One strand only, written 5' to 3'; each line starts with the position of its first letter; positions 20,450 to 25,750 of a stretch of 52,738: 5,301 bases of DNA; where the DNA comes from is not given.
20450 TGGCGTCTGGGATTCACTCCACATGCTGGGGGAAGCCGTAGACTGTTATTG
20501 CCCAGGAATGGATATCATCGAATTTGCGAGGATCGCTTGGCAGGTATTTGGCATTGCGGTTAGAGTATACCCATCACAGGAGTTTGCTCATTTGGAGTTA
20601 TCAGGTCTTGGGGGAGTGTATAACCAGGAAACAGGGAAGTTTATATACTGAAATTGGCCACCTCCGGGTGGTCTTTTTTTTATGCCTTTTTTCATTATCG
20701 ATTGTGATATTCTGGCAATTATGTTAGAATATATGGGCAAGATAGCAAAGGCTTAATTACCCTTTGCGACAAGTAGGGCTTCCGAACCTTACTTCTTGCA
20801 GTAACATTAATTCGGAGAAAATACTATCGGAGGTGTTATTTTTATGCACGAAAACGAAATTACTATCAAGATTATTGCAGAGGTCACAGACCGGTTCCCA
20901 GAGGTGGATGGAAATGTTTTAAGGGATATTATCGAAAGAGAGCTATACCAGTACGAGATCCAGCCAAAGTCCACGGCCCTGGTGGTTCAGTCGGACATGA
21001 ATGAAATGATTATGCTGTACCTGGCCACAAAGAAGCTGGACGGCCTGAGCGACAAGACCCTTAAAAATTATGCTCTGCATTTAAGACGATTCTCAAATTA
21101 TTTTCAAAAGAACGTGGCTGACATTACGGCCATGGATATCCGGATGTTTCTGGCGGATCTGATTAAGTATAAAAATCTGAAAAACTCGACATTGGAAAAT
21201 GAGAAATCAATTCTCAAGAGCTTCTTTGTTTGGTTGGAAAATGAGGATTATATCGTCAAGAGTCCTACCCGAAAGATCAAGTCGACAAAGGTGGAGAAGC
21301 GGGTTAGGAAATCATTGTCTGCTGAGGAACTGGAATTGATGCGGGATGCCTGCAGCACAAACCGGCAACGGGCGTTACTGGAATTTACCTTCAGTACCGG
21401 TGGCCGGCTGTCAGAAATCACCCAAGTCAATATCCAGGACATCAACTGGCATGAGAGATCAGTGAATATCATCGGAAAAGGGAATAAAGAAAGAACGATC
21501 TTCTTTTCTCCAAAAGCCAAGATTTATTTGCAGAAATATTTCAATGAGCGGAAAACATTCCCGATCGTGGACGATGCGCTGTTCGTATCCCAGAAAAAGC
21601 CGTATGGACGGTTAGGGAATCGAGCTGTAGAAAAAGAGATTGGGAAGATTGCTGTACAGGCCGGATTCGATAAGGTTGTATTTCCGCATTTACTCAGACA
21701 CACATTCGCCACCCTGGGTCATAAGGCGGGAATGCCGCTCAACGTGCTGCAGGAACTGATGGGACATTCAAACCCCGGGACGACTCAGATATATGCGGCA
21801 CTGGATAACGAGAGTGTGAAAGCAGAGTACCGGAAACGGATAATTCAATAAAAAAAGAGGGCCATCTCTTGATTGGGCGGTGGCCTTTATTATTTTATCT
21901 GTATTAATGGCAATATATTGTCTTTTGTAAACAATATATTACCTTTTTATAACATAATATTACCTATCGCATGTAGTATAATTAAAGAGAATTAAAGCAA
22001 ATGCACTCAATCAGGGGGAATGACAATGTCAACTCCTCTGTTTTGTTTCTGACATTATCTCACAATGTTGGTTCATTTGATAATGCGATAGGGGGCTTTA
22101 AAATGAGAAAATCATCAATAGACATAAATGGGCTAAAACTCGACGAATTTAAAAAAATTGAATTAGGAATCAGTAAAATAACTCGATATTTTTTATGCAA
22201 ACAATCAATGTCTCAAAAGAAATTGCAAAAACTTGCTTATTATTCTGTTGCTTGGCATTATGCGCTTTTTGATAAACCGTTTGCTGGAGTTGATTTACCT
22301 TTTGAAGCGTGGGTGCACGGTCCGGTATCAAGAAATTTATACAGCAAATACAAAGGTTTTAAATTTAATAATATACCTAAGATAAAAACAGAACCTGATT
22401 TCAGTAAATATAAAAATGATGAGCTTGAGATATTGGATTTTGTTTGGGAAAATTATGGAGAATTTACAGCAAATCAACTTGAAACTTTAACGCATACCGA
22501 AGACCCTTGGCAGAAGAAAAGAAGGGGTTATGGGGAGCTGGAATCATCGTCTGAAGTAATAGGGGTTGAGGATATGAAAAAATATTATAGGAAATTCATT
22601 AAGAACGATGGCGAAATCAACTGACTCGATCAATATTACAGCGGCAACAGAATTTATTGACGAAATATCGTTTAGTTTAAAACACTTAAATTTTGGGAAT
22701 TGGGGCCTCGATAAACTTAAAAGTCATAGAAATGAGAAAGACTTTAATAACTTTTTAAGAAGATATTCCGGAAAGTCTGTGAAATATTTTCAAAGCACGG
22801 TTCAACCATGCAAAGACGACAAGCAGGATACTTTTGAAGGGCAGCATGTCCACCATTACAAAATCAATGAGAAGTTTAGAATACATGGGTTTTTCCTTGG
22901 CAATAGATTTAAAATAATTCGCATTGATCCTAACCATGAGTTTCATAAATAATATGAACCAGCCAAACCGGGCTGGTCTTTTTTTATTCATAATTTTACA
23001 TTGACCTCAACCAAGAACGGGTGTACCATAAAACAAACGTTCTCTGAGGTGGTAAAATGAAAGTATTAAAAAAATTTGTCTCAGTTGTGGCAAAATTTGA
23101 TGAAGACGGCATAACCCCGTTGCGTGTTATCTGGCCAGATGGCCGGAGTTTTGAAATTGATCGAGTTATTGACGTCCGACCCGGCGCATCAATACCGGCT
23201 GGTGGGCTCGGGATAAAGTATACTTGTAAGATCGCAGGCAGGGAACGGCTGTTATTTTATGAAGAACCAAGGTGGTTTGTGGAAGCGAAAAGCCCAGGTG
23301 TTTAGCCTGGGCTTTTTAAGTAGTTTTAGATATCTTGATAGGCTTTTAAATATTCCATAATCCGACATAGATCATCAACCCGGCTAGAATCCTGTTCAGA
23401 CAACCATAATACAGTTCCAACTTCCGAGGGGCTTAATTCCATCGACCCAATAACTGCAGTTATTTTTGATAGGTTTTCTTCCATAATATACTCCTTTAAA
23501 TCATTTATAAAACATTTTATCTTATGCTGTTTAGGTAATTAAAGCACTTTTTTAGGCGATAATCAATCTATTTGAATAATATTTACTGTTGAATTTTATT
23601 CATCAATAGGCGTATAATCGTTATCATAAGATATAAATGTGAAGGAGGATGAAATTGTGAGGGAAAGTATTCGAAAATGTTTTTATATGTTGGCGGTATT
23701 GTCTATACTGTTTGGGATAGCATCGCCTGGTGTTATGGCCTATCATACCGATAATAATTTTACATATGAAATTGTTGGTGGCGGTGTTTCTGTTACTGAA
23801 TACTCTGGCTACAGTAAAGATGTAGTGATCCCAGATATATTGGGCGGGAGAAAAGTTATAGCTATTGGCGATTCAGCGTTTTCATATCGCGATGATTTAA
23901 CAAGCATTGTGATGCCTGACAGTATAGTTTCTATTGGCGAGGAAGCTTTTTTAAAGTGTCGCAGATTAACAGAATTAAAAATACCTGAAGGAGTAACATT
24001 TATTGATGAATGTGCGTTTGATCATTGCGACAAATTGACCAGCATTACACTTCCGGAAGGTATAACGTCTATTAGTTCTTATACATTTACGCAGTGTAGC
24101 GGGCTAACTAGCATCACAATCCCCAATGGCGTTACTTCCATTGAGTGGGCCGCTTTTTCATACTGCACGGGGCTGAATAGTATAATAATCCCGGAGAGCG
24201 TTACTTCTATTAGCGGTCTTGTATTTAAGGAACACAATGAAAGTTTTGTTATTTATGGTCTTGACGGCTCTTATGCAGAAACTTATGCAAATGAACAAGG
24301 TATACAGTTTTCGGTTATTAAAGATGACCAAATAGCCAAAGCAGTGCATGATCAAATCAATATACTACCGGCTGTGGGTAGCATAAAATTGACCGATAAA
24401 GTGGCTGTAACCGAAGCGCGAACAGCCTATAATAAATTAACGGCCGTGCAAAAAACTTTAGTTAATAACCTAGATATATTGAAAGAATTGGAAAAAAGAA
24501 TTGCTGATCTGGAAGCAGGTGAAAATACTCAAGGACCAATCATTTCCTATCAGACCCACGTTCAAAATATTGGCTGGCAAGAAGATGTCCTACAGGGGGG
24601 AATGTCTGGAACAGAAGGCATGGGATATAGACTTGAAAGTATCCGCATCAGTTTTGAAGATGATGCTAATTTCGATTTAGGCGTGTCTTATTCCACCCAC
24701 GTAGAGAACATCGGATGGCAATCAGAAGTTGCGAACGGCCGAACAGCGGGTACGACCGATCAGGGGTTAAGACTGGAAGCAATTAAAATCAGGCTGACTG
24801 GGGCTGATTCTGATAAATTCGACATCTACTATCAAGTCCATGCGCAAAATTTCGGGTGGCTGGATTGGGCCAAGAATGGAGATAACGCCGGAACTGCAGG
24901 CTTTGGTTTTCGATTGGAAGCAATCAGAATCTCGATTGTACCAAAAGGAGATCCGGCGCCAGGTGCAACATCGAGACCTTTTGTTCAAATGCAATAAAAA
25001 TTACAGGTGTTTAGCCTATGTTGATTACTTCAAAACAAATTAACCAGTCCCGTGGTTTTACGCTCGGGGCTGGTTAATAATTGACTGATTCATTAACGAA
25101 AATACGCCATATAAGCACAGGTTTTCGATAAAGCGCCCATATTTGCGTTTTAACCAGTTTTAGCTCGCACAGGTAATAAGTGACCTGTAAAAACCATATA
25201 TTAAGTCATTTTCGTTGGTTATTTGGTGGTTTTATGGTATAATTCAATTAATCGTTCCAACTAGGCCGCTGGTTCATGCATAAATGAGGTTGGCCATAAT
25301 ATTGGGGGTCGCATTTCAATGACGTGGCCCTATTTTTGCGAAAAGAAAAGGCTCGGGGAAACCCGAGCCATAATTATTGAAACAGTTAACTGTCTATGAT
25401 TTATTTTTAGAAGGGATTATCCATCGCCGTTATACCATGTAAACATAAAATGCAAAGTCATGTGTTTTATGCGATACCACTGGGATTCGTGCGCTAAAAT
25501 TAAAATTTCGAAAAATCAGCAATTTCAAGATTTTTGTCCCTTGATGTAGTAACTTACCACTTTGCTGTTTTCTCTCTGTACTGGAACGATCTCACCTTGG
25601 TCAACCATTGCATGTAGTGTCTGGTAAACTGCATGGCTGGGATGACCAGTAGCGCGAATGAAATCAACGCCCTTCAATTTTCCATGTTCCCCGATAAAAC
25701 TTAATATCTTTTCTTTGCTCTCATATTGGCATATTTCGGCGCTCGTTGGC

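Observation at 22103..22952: Panacea (DUF4065) antitoxin-like gene coupled to an unclassifiable 114-aa partner: candidate new PanA/PanT-type toxin-antitoxin or abortive-infection pair carried as a prophage moron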

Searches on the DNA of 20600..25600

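Call 99: search_rna_families(source=window, start=20600, end=25600, threshold=evalue, max_evalue=1)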
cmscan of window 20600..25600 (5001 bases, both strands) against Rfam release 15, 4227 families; matches with E-value up to 1: 1.
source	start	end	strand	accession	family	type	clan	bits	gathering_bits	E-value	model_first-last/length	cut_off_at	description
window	22887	22987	+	RF04182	GibS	Gene; sRNA;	-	27.8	115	0.75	1-142/142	no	GibS sRNA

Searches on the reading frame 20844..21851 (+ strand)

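Call 3: search_protein_families(library=pfam, proteins=[window:20844-21851:+], max_evalue=1)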
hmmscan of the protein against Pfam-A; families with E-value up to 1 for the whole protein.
window:20844-21851:+ (335 aa): 8 families
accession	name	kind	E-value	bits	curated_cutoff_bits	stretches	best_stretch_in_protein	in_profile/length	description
PF00589.27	Phage_integrase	-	7.3e-35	120.7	27.1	1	157-322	2-170/172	Phage integrase family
PF13495.12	Phage_int_SAM_4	-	3.5e-14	53.4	27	1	62-136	8-83/85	Phage integrase, N-terminal SAM-like domain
PF02899.23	Phage_int_SAM_1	-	1.3e-10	41.8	22.3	1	67-134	13-82/83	Phage integrase, N-terminal SAM-like domain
PF14659.12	Phage_int_SAM_3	-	0.006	17.2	22.6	1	54-106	4-57/58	Phage integrase, N-terminal SAM-like domain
PF04152.19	Mre11_DNA_bind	-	0.018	15.6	25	1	80-167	93-167/178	Mre11 DNA-binding presumed domain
PF25200.1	DUF7833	-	0.019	15.4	24.3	1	101-135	9-44/63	Family of unknown function (DUF7833)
PF23798.1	Beta-prop_SPT8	-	0.045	13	45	1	61-168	154-263/425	SPT8 beta propeller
PF18644.7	Phage_int_SAM_6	-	0.28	11.6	27.5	1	53-90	94-131/132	Phage integrase SAM-like domain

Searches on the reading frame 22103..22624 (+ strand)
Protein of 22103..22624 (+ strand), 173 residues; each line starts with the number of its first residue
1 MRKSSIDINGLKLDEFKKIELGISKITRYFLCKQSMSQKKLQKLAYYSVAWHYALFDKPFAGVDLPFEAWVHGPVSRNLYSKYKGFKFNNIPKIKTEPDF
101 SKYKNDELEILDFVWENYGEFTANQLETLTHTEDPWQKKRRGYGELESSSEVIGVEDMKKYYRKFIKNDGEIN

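Call 3: search_protein_families(library=pfam, proteins=[window:22103-22624:+], max_evalue=1)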
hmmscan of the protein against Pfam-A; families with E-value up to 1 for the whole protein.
window:22103-22624:+ (173 aa): 2 families
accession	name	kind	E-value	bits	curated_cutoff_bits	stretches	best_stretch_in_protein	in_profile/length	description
PF13274.11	SocA_Panacea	-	1e-20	75.1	25.7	1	41-137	1-113/113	Antitoxin SocA-like, Panacea domain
PF08650.15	DASH_Dad4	-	0.23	11.9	29.8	1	103-135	39-71/71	DASH complex subunit Dad4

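Call 4: search_protein_families(library=padloc, proteins=[window:22103-22624:+], max_evalue=1)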
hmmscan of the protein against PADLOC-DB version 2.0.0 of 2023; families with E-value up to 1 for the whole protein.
window:22103-22624:+ (173 aa): 0 families

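Call 5: search_protein_families(library=phrogs, proteins=[window:22103-22624:+], max_evalue=1)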
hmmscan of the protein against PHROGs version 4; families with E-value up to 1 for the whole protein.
window:22103-22624:+ (173 aa): 3 families
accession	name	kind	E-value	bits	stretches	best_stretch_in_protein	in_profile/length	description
phrog_1281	-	unknown function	5e-37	128.5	1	29-167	21-155/195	-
phrog_10390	-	unknown function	2.2e-30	107.2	1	18-165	145-294/299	-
phrog_2801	-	unknown function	0.019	14.3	1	78-169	108-193/735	-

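Call 6: search_protein_families(library=ncbifam, proteins=[window:22103-22624:+], max_evalue=1)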
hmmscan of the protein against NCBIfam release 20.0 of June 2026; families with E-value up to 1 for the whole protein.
window:22103-22624:+ (173 aa): 1 family
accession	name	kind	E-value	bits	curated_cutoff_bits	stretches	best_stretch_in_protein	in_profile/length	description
NF047745.1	SocA_antitoxin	equivalog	4e-09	36.4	190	1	36-137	21-130/176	type VI toxin-antitoxin system SocA family antitoxin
